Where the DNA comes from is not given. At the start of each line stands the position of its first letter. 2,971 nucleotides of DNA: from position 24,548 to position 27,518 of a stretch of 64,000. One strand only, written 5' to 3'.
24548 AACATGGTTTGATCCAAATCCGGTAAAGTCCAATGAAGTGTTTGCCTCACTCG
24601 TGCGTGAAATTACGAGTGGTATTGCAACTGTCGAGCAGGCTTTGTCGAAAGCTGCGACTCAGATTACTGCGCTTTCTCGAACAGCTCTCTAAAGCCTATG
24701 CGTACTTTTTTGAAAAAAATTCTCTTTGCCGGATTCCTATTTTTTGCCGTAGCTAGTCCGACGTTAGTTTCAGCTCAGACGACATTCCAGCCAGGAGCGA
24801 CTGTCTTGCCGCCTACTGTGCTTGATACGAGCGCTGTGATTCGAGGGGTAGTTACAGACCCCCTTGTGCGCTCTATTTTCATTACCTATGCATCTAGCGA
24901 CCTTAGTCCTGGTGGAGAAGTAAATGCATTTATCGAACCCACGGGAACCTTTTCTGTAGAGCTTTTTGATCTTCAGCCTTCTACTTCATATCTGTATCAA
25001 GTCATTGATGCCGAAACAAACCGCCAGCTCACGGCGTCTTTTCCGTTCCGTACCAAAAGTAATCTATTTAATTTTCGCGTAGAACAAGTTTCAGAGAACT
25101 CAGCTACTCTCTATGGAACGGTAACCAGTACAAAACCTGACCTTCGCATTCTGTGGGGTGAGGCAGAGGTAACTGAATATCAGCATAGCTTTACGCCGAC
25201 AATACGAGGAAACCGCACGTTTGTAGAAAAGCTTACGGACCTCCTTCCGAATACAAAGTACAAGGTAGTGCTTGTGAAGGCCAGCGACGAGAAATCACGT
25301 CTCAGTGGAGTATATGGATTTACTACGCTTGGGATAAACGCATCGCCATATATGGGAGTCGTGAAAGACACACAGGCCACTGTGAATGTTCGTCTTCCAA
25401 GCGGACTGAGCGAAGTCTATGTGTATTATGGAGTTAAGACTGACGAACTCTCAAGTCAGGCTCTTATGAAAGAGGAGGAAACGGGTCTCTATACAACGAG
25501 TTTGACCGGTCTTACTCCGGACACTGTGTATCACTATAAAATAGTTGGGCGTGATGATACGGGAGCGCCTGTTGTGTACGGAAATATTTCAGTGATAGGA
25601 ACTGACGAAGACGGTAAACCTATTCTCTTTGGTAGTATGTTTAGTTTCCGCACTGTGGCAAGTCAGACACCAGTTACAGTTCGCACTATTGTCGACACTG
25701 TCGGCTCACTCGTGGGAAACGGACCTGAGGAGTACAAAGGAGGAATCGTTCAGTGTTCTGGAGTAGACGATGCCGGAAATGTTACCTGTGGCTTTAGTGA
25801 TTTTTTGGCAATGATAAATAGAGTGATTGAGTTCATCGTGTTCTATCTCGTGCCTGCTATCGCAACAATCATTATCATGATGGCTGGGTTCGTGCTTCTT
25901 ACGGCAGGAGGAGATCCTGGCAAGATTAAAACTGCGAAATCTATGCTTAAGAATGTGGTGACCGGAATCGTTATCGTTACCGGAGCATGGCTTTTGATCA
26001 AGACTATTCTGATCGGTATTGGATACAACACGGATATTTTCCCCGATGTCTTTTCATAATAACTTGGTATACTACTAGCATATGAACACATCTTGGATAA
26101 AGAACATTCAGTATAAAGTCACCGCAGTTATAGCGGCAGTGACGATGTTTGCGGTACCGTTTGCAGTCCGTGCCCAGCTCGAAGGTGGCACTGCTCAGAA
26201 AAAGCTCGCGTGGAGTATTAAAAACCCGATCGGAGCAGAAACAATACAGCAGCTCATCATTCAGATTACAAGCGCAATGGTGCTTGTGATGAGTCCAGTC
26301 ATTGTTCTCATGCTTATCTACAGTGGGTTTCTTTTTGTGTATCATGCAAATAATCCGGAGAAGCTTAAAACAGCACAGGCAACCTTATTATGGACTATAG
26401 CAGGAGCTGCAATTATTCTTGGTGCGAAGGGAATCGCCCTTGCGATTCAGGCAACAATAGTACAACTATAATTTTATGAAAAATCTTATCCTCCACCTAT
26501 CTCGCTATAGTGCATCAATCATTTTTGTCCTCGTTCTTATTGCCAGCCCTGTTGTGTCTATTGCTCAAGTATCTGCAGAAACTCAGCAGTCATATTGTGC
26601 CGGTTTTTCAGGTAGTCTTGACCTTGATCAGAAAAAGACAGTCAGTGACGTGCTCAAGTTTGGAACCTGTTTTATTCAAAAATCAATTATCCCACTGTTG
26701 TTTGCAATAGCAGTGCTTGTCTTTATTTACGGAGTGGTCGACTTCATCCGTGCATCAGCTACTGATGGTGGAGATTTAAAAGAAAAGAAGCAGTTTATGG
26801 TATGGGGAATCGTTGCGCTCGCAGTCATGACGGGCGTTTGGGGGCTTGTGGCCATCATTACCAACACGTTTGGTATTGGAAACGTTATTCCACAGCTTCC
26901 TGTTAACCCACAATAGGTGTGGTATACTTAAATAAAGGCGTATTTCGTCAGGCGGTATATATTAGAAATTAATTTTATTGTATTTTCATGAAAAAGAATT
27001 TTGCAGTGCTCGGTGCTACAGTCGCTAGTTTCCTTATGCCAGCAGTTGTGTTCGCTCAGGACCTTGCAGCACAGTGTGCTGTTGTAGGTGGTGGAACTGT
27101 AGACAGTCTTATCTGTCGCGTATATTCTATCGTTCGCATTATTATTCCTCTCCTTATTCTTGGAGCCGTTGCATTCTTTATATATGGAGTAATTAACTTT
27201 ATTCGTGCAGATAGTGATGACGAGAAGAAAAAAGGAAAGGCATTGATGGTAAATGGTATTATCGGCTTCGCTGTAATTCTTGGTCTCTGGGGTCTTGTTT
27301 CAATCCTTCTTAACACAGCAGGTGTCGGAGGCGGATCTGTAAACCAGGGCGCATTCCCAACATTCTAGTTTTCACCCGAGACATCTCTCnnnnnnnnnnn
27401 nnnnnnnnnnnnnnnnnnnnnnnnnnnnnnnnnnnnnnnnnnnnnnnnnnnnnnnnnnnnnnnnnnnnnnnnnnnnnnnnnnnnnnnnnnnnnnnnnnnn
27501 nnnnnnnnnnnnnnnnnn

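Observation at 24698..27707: Tandem array of four VirB2/TrbC-type pilin-like small proteins plus a large secreted fusion carrying the same module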

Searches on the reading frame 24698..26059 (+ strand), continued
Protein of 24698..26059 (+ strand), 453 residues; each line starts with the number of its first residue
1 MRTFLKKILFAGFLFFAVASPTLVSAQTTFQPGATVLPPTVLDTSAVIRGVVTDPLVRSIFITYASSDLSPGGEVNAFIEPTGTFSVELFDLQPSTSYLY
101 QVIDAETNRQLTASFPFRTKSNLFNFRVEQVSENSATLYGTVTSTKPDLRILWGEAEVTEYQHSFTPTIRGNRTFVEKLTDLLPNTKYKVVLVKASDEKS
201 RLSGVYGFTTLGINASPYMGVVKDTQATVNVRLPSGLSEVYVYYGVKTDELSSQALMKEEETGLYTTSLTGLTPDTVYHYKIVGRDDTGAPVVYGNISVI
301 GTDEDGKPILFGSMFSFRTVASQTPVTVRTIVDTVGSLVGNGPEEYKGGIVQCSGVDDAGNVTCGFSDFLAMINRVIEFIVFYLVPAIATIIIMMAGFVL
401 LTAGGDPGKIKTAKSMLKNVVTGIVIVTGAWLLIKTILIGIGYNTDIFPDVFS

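Call 62: fold_search(model_id=the predicted structure, library=pdb)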
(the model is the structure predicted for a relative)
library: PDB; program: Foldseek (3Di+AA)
matches with E <= 10: 1902; with E <= 0.001: 454
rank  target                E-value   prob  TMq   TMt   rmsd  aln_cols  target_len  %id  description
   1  1tdq_A                1.6e-13  1.00  0.21  0.32  16.5       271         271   16  Structural basis for the interactions between tenascins and the C-type lectin domains from lecticans: evidence for a c (released 2004-08-31)
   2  7y8s_A                3.0e-13  1.00  0.17  0.27  16.9       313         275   17  Crystal structure of sDscam FNIII1-3 domains, isoform beta2v6 (released 2023-05-24)
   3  5utk_B                4.2e-13  1.00  0.18  0.27  19.6       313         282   16  Crystal structure of the membrane proximal three fibronectin type III (FNIII) domains of Tie2 (Tie2[FNIIIa-c]) (released 2017-04-12)
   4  5utk_A                4.7e-13  1.00  0.16  0.23  19.6       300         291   15  Crystal structure of the membrane proximal three fibronectin type III (FNIII) domains of Tie2 (Tie2[FNIIIa-c]) (released 2017-04-12)
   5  6xax_A                6.9e-13  1.00  0.21  0.33  16.0       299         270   14  Structure of a fragment of human fibronectin containing the 11th type III domain, extra domain A, and the 12th type II (released 2021-06-09)
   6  3r8q                  6.9e-13  1.00  0.20  0.31  15.8       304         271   20  Structure of Fibronectin domain 12-14 (released 2012-04-11)
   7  6xay_B                8.2e-13  1.00  0.20  0.31  16.2       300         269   17  Structure of a fragment of human fibronectin containing the 10th, 11th and 12th type III domains (released 2021-06-09)
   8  7y8s_B                1.1e-12  1.00  0.17  0.26  17.3       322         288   17  Crystal structure of sDscam FNIII1-3 domains, isoform beta2v6 (released 2023-05-24)
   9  6xay_A                1.5e-12  1.00  0.20  0.31  16.3       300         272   15  Structure of a fragment of human fibronectin containing the 10th, 11th and 12th type III domains (released 2021-06-09)
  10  5mya_A                2.2e-12  1.00  0.18  0.27  16.7       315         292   15  Homodimerization of Tie2 Fibronectin-like domains 1-3 in space group C2 (released 2017-04-26)
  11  6xax_B                2.7e-12  1.00  0.20  0.31  16.8       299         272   14  Structure of a fragment of human fibronectin containing the 11th type III domain, extra domain A, and the 12th type II (released 2021-06-09)
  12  5n47_D                3.0e-12  1.00  0.20  0.30  16.1       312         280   14  Structure of Anticalin N7E in complex with the three-domain fragment Fn7B8 of human oncofetal fibronectin (released 2018-02-14)
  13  6tpw                  4.2e-12  1.00  0.19  0.22  15.2       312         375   17  Crystal structures of FNIII domain one through four of the human leucocyte common antigen-related protein ( LAR) (released 2020-05-13)
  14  1fnf                  4.7e-12  1.00  0.25  0.29  17.1       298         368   15  FRAGMENT OF HUMAN FIBRONECTIN ENCOMPASSING TYPE-III REPEATS 7 THROUGH 10 (released 1996-01-29)
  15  1fnh                  7.3e-12  1.00  0.19  0.30  17.5       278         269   19  CRYSTAL STRUCTURE OF HEPARIN AND INTEGRIN BINDING SEGMENT OF HUMAN FIBRONECTIN (released 1999-03-16)
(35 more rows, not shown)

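Call 71: list_cluster_members(proteins=[window:24698-26059:+, window:26988-27368:+, window:20331-22808:+, window:23373-24692:+])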
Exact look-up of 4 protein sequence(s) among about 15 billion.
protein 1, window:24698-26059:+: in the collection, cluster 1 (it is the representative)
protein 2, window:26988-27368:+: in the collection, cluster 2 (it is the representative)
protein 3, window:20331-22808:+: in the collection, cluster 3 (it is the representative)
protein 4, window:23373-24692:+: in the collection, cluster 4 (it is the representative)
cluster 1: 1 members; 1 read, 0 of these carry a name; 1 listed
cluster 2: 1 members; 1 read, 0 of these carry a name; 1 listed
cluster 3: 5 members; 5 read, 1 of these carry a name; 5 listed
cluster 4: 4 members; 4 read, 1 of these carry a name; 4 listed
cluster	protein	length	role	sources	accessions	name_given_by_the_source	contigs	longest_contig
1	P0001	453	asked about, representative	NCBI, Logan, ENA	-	-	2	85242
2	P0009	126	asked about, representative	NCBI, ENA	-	-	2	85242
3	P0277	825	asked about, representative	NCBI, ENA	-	-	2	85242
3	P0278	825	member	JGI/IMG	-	DNA gyrase subunit A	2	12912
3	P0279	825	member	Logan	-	-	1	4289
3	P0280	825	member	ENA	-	-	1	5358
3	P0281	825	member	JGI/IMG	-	-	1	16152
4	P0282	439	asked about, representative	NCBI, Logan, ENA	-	-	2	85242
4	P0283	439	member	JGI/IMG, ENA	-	ABC-type glycerol-3-phosphate transport system substrate-binding protein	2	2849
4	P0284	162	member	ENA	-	-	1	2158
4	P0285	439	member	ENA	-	-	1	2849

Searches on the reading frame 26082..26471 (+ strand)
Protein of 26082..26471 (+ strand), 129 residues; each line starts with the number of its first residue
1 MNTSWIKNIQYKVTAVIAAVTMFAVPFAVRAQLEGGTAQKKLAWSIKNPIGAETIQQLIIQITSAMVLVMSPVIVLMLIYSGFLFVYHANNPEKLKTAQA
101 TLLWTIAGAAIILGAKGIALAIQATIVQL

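Call 3: search_protein_families(library=pfam, proteins=[window:26082-26471:+], max_evalue=1)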
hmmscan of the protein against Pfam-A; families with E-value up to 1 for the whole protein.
window:26082-26471:+ (129 aa): 2 families
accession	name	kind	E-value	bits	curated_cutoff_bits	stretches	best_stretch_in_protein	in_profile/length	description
PF18895.5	T4SS_pilin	-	4.1e-07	30.4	26.6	1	52-119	2-68/71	Type IV secretion system pilin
PF04956.18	TrbC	-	0.0064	17.1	27.9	1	8-121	7-97/98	TrbC/VIRB2 pilin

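Call 4: search_protein_families(library=ncbifam, proteins=[window:26082-26471:+], max_evalue=1)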
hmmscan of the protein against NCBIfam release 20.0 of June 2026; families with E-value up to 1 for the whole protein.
window:26082-26471:+ (129 aa): 1 family
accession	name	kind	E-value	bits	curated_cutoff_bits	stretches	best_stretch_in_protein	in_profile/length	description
NF045849.1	ICE_MMCAP2_0565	equivalog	0.00087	18.9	40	1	52-125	6-79/80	Mbov_0395 family pilin-like conjugal transfer protein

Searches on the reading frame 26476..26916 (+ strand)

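Call 3: search_protein_families(library=pfam, proteins=[window:26476-26916:+], max_evalue=1)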
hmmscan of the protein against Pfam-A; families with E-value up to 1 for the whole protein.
window:26476-26916:+ (146 aa): 2 families
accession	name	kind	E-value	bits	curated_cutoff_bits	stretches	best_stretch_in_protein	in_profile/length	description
PF08733.15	PalH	-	0.32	10.4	34.1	1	61-128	241-304/332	PalH/RIM21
PF12725.13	DUF3810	-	0.46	10.2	28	1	54-124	7-81/311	Protein of unknown function (DUF3810)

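Call 4: search_protein_families(library=ncbifam, proteins=[window:26476-26916:+], max_evalue=1)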
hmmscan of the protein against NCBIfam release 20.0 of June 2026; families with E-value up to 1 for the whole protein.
window:26476-26916:+ (146 aa): 2 families
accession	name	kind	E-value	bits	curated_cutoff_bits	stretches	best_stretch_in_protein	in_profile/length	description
TIGR03943.1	TIGR03943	equivalog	0.0038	16.6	88.8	1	66-122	8-71/221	TIGR03943 family putative permease subunit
NF045849.1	ICE_MMCAP2_0565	equivalog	0.0062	16.2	40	1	70-131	19-79/80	Mbov_0395 family pilin-like conjugal transfer protein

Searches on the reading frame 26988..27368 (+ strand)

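Call 3: search_protein_families(library=pfam, proteins=[window:26988-27368:+], max_evalue=1)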
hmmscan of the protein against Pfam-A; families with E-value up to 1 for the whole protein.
window:26988-27368:+ (126 aa): 2 families
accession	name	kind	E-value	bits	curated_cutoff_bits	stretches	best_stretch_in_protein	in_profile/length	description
PF18895.5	T4SS_pilin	-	2.4e-06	28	26.6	1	40-107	7-71/71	Type IV secretion system pilin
PF13631.11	Cytochrom_B_N_2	-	0.028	14.8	27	1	5-83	53-133/169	Cytochrome b(N-terminal)/b6/petB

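Call 4: search_protein_families(library=ncbifam, proteins=[window:26988-27368:+], max_evalue=1)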
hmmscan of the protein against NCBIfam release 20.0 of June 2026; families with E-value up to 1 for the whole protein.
window:26988-27368:+ (126 aa): 3 families
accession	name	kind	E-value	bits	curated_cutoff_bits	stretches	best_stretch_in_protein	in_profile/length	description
NF045849.1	ICE_MMCAP2_0565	equivalog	1.1e-06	28.3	40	1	45-110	13-79/80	Mbov_0395 family pilin-like conjugal transfer protein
TIGR03943.1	TIGR03943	equivalog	0.041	13.3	88.8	1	52-101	13-71/221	TIGR03943 family putative permease subunit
NF002899.0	PRK03449.1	equivalog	0.12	11.5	276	1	8-88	147-226/359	membrane protein insertase YidC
